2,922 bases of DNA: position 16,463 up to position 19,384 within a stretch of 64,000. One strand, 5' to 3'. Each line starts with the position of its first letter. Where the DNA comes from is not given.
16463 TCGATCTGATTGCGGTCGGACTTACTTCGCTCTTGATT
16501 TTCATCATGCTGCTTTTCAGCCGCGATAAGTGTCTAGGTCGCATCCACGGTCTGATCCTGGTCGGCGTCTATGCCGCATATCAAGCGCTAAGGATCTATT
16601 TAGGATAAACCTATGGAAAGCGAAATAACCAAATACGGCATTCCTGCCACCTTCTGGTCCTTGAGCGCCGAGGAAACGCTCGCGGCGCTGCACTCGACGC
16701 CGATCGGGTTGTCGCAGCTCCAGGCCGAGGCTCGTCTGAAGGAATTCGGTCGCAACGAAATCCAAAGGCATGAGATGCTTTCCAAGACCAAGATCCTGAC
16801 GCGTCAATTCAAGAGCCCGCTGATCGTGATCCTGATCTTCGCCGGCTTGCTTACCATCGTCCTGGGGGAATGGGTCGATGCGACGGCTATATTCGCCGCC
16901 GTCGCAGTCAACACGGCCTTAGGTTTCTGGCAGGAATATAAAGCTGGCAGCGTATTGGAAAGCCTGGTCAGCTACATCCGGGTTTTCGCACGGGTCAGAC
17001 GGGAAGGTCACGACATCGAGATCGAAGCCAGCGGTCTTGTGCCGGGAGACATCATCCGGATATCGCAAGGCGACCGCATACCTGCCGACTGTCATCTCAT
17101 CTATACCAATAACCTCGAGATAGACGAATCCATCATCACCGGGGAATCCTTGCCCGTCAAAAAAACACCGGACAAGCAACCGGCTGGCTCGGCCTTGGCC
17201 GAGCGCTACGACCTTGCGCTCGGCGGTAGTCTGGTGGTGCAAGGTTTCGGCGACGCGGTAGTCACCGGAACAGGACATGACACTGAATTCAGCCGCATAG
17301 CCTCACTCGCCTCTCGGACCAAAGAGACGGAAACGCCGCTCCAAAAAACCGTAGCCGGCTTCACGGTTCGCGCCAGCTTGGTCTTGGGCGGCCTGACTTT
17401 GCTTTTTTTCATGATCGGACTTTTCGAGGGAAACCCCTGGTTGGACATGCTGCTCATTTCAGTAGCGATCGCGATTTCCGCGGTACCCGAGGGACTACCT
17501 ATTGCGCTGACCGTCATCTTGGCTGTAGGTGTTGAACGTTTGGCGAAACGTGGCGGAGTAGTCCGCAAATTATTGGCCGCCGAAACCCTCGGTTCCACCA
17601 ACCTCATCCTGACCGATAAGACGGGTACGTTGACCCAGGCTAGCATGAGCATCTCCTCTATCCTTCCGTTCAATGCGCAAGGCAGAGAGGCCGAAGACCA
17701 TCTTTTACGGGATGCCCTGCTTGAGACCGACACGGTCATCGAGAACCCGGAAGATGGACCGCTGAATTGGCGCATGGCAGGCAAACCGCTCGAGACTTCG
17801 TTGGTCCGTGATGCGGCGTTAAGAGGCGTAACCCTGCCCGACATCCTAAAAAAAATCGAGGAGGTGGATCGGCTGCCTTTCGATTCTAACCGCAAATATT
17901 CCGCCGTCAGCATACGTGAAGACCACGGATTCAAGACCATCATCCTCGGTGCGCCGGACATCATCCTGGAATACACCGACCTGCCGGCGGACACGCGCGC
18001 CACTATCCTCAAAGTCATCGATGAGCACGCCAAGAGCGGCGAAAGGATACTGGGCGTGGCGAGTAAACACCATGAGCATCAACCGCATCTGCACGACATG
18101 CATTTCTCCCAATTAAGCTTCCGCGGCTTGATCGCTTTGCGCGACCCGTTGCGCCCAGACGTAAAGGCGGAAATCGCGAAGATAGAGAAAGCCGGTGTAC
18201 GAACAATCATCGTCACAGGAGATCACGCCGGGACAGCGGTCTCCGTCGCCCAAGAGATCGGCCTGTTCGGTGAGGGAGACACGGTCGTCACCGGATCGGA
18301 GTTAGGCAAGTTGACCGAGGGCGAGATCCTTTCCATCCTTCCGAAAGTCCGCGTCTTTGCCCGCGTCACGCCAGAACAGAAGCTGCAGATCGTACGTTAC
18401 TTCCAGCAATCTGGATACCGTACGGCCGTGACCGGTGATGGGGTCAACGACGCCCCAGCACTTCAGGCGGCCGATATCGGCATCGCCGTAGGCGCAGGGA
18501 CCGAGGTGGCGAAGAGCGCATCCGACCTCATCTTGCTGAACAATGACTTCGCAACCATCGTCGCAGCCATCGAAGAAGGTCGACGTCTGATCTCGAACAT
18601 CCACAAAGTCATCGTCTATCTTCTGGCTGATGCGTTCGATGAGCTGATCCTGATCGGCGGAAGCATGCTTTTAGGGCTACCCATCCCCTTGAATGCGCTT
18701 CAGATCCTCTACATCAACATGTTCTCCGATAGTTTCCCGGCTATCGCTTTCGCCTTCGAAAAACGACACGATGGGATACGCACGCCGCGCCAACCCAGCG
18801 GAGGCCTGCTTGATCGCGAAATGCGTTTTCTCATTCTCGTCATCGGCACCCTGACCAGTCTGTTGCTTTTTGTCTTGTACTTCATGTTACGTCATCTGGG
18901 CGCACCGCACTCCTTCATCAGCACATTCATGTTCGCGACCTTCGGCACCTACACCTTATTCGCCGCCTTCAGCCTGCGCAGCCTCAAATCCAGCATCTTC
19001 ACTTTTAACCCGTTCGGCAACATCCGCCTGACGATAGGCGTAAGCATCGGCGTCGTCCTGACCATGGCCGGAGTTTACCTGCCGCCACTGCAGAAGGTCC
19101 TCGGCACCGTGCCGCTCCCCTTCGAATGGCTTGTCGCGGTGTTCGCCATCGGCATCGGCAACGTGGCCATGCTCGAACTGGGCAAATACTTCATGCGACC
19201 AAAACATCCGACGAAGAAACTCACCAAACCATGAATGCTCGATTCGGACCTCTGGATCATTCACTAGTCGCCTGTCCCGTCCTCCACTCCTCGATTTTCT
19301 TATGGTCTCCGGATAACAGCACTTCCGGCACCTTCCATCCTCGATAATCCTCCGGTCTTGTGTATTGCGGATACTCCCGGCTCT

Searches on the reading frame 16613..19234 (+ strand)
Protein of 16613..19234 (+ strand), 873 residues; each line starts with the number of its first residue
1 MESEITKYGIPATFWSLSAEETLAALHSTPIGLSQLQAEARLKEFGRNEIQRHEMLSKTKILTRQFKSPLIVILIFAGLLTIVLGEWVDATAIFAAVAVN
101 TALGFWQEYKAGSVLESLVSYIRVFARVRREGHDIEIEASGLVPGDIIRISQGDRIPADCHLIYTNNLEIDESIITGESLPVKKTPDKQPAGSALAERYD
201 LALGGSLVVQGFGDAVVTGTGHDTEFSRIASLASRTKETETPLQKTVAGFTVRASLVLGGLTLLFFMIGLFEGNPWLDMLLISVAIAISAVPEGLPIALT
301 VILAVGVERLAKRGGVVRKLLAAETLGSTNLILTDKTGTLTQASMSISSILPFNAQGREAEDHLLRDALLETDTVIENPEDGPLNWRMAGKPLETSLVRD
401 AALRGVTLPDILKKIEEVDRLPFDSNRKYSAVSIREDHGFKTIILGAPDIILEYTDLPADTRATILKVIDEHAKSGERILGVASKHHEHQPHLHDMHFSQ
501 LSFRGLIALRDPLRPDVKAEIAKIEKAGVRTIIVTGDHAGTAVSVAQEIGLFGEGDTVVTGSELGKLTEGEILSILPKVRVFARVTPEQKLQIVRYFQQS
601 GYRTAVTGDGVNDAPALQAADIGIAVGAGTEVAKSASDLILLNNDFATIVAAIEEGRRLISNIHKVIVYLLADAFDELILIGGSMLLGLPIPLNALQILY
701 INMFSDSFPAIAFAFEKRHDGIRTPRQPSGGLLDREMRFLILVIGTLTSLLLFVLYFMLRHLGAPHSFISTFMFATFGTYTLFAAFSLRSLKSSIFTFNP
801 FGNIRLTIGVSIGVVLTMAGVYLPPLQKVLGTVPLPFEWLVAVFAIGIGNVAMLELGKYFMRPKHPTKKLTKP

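Call 85: search_protein_families(library=pfam, proteins=[window:16613-19234:+], max_evalue=0.001)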
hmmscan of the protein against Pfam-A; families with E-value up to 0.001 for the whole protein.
window:16613-19234:+ (873 aa): 6 families
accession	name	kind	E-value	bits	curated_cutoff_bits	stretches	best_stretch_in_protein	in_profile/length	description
PF00122.25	E1-E2_ATPase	-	1.2e-49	168.7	28.1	1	125-313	6-181/181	E1-E2 ATPase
PF00689.26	Cation_ATPase_C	-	3.4e-36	125.1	27.3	1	690-860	1-175/175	Cation transporting ATPase, C-terminus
PF00702.32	Hydrolase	-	3.3e-19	70.5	26.4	1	330-621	2-191/191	haloacid dehalogenase-like hydrolase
PF00690.31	Cation_ATPase_N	-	7.3e-15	54.8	20.4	1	14-80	1-68/69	Cation transporter/ATPase, N-terminus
PF13246.12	Cation_ATPase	-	3.7e-08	33.7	21.7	1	382-454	13-87/91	Cation transport ATPase (P-type)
PF08282.18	Hydrolase_3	-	4.5e-07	30.3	20.9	1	594-652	196-254/255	haloacid dehalogenase-like hydrolase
